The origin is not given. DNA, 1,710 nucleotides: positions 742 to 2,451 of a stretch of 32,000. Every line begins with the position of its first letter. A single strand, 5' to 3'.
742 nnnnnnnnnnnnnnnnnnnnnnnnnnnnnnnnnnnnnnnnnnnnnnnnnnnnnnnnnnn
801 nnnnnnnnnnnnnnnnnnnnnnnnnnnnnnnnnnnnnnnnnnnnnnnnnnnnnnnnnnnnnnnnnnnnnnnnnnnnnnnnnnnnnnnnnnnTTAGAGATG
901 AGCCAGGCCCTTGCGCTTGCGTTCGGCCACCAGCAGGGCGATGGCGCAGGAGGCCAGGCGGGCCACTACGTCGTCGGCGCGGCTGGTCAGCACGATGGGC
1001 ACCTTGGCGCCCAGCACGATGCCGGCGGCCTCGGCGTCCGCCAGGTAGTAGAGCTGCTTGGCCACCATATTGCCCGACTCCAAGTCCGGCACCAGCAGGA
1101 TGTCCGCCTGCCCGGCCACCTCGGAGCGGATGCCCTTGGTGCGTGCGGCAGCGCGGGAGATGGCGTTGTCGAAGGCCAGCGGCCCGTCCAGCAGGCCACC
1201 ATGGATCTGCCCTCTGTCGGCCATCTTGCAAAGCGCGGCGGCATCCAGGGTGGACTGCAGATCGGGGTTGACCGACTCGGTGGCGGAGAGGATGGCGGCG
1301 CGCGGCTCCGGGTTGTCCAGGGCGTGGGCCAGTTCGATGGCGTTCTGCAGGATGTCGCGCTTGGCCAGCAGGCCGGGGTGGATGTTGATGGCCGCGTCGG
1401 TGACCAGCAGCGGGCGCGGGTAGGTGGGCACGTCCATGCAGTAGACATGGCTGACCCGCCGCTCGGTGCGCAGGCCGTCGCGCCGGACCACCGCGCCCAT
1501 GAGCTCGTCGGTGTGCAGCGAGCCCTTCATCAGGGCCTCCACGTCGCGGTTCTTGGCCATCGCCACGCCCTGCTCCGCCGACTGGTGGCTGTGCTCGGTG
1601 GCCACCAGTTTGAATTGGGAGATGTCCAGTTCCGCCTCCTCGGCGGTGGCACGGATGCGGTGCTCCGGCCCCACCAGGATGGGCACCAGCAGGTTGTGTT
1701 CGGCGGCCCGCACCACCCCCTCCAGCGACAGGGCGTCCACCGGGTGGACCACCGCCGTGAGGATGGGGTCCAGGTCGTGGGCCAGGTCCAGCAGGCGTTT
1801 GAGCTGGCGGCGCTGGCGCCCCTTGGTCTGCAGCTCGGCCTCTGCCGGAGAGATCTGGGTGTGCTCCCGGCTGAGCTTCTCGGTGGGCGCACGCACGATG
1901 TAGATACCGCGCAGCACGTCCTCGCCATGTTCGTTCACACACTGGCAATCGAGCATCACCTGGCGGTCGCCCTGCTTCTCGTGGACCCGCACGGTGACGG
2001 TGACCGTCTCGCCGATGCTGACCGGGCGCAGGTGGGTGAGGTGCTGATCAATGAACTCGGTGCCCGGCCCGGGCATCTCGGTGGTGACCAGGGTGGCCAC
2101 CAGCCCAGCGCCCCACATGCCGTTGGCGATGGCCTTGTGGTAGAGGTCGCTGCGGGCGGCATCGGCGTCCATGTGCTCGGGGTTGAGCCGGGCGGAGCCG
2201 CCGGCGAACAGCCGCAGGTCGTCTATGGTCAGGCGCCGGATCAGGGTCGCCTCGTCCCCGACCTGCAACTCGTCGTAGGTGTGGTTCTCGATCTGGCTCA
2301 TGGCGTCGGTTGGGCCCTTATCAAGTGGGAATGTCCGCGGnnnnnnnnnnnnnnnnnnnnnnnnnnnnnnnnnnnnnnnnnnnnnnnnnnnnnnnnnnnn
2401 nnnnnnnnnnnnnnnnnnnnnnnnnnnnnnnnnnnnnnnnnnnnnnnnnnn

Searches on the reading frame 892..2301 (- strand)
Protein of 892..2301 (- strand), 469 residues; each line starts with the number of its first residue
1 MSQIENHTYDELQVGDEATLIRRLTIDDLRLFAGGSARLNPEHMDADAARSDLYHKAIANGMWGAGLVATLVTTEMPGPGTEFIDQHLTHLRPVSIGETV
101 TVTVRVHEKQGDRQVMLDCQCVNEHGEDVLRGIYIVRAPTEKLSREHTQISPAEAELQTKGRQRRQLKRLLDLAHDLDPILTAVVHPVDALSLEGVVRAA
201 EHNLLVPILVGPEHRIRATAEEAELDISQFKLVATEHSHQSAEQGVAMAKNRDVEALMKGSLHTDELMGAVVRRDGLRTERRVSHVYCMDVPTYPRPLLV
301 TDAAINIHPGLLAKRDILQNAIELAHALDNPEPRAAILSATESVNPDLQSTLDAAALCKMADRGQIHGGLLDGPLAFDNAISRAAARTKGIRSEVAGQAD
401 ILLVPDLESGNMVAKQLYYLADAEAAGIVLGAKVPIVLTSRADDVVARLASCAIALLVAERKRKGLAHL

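Call 12: search_protein_families(library=ncbifam, proteins=[window:892-2301:-], max_evalue=0.001)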
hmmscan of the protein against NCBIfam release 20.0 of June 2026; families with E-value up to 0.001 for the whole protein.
window:892-2301:- (469 aa): 11 families
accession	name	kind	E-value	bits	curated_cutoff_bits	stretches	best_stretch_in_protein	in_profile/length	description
NF006045.0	PRK08190.1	subfamily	2.2e-210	699.4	282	1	2-466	4-464/467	bifunctional enoyl-CoA hydratase/phosphate acetyltransferase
NF008852.0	PRK11890.1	subfamily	1.5e-143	477.6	413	1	162-465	5-309/315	phosphate acetyltransferase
NF004472.0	PRK05805.1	subfamily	1.2e-87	293.7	399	1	165-462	3-301/302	phosphate butyryltransferase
TIGR02706.1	P_butyryltrans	equivalog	4.1e-87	292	410.5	1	175-459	9-294/294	phosphate butyryltransferase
NF005837.0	PRK07742.1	equivalog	5.4e-84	282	409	1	166-460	2-298/299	phosphate butyryltransferase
TIGR02709.1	branched_ptb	equivalog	5.2e-29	101.7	475.15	1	230-455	45-268/271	branched-chain phosphotransacylase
NF007233.1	PRK09653.1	subfamily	2e-20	73.6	310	1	245-441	106-301/319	phosphotransacetylase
TIGR00651.1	pta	equivalog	3e-18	66.3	311.2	1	246-445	94-293/304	phosphate acetyltransferase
NF004167.0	PRK05632.1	equivalog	8.4e-12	44.5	418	1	281-450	528-697/708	phosphate acetyltransferase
NF010246.0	PRK13693.1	equivalog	5.8e-06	26.3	203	1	8-81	5-79/142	(3R)-hydroxyacyl-ACP dehydratase subunit HadB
NF040620.1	fused_HadA_HadB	exception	1.1e-05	25.1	350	1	7-76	194-264/329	fused (3R)-hydroxyacyl-ACP dehydratase subunits HadA/HadB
